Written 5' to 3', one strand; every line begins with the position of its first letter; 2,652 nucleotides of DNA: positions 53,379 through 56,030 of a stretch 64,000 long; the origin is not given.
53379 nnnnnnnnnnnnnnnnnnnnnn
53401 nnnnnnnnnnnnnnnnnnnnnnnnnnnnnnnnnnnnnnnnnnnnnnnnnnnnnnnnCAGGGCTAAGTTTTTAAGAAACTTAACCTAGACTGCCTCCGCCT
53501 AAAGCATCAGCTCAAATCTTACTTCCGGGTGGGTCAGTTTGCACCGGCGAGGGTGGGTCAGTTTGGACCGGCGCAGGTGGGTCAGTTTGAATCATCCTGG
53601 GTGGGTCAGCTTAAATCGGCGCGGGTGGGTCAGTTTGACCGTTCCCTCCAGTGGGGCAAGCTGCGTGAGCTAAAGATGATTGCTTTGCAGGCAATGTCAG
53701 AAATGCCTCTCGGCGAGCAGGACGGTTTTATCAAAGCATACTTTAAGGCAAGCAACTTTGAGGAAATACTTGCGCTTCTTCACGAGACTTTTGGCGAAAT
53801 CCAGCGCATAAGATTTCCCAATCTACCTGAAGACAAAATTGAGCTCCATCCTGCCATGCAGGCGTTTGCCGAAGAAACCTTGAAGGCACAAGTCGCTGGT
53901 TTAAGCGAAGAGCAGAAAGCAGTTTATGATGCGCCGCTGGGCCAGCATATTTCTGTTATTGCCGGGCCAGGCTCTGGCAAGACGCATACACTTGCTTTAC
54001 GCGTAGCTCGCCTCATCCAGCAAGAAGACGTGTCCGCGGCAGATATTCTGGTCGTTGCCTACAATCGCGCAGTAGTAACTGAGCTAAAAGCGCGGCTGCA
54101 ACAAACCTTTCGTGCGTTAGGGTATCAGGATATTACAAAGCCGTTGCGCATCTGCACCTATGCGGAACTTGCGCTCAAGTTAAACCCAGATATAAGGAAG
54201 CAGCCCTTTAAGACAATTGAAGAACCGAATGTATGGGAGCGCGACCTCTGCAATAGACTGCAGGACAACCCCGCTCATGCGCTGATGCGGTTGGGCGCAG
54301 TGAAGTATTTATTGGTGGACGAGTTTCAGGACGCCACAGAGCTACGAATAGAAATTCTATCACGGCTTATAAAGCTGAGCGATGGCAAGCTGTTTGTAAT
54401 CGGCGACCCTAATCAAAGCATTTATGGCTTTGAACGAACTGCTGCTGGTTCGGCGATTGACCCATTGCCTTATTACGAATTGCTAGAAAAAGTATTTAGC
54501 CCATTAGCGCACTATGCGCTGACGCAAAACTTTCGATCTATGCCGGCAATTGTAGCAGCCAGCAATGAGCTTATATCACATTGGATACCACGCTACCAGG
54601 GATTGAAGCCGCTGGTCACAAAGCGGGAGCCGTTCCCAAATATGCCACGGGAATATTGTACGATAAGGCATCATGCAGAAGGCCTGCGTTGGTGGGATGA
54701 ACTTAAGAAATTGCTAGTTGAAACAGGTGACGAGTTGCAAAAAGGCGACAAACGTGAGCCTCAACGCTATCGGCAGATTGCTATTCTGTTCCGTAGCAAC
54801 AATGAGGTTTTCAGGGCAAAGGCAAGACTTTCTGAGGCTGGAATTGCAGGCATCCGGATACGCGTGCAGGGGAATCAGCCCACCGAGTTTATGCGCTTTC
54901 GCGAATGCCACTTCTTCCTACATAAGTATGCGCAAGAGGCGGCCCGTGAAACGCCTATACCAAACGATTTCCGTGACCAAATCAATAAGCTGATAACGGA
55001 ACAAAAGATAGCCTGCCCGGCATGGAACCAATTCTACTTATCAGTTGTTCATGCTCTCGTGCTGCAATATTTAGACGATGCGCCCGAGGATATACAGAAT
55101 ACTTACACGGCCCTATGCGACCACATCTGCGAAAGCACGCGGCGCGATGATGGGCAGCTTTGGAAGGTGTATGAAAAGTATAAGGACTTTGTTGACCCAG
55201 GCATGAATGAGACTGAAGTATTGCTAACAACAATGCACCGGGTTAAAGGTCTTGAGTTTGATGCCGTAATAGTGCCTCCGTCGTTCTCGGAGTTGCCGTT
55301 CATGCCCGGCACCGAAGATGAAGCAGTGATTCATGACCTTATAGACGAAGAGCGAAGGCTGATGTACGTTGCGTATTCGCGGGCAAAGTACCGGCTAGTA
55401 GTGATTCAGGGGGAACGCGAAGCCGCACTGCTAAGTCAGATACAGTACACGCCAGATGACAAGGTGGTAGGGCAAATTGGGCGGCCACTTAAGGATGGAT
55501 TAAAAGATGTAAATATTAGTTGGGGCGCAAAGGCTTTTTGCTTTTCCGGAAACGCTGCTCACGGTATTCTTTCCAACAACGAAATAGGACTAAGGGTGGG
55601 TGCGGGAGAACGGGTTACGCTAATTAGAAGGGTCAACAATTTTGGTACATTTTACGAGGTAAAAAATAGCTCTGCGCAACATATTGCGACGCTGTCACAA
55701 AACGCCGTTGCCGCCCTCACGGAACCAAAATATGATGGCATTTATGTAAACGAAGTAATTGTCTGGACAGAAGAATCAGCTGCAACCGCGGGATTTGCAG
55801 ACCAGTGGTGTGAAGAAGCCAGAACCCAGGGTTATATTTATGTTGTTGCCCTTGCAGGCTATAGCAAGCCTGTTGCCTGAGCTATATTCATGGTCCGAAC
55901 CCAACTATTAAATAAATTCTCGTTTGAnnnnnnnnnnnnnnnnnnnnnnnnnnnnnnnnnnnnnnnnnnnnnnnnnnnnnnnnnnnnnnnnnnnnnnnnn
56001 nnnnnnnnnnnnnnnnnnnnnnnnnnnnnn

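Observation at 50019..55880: IS21 element inserted into, or immediately upstream of, a UvrD-like helicase gene; the 271-aa upstream ORF is in the same frame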

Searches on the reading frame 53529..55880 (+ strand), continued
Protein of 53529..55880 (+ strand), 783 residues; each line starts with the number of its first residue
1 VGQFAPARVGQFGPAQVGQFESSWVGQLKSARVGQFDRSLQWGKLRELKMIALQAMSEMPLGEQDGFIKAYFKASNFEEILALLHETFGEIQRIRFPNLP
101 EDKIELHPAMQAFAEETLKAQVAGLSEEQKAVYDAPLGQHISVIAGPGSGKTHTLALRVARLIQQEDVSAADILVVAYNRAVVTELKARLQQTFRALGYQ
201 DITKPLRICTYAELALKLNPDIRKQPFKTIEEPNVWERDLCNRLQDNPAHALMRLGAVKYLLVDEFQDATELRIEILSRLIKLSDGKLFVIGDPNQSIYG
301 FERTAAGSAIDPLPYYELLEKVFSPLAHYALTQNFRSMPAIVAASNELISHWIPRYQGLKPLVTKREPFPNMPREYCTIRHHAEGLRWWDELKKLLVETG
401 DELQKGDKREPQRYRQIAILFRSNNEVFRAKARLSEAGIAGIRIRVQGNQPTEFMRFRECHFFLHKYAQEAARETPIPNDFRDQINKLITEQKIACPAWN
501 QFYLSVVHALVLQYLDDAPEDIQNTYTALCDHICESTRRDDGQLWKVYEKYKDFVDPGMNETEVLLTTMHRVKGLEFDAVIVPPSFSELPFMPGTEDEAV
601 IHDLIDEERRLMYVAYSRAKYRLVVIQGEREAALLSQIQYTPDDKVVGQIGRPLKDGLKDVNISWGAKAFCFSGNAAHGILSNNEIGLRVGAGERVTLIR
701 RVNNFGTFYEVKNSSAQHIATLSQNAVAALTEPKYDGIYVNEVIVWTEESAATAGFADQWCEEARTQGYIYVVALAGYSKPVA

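Call 63: find_encoding_contigs(protein=P0047, flank=10000, max_places=2)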
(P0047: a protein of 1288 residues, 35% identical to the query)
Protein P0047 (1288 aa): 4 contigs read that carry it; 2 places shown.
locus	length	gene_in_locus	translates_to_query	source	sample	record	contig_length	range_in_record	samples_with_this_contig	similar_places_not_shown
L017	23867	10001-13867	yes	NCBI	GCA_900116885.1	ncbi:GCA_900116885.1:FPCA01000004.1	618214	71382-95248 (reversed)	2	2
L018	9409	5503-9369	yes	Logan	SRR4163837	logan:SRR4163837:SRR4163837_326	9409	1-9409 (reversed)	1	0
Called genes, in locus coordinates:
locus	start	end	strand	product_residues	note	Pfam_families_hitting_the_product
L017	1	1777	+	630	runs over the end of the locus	PF03235:GmrSD_N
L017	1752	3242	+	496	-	PF12161:HsdM_N, PF02384:N6_Mtase, PF01170:UPF0020 (weak)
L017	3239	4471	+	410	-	PF01420:Methylase_S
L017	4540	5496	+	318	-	-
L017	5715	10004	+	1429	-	PF00270:DEAD, PF04851:ResIII (faint)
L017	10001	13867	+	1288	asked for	PF00270:DEAD (faint), PF00271:Helicase_C, PF00580:UvrD-helicase, PF13245:AAA_19, PF13604:AAA_30 (weak), PF00580:UvrD-helicase, PF13361:UvrD_C, PF13538:UvrD_C_2 (weak)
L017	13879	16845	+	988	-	PF04313:HSDR_N, PF04851:ResIII, PF18766:SWI2_SNF2, PF22679:T1R_D3-like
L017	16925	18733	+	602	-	PF28082:ZorA-like_t1, PF01618:MotA_ExbB (weak), PF01442:Apolipoprotein (faint)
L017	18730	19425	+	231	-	PF00691:OmpA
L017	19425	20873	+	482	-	PF15611:EH_Signature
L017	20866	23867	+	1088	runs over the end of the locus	PF04851:ResIII, PF00176:SNF2-rel_dom, PF00270:DEAD (weak), PF00271:Helicase_C, PF04471:Mrr_cat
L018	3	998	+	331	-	?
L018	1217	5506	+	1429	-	PF00270:DEAD, PF04851:ResIII (faint)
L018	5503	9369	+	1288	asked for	PF00270:DEAD (faint), PF00271:Helicase_C, PF00580:UvrD-helicase, PF13245:AAA_19, PF13604:AAA_30 (weak), PF00580:UvrD-helicase, PF13361:UvrD_C, PF13538:UvrD_C_2 (weak)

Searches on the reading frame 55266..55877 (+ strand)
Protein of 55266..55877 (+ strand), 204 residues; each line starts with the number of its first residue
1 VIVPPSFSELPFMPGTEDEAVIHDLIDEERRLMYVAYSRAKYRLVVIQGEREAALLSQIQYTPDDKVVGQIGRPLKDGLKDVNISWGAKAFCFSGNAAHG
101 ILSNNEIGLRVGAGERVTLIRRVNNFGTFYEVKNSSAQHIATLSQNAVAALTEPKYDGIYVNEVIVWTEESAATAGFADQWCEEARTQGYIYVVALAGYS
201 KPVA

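Call 76: predict_structure(alignment_id=A3)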
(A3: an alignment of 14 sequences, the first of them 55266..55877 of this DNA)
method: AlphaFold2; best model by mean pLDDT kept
length: 204 residues; sequences in the alignment: 14
mean_pLDDT: 60.3   pTM: 0.49
mean pLDDT of the five models: 60.3, 60.0, 59.2, 52.7, 52.2
residues with pLDDT >= 90: 0; 70-90: 58; 50-70: 81; < 50: 65
segments of 3 or more residues with pLDDT < 50: 1-6, 8-11, 38-47, 66-108
pLDDT, mean of each block of 10 residues (from residue 1): 46 63 67 52 42 58 48 43 44 36 40 77 82 82 68 82 69 68 70 65 72
secondary structure, 60 per line:
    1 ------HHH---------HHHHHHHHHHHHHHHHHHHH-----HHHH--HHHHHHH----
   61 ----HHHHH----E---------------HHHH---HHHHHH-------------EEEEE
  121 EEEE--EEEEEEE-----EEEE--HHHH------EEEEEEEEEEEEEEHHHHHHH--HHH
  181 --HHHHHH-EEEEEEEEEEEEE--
elements in order: H19-38 H44-47 H50-56 H65-69 H90-93 H97-102 E116-124 E127-133 E139-142 H145-148 E155-168 H169-175 H183-188 E190-202
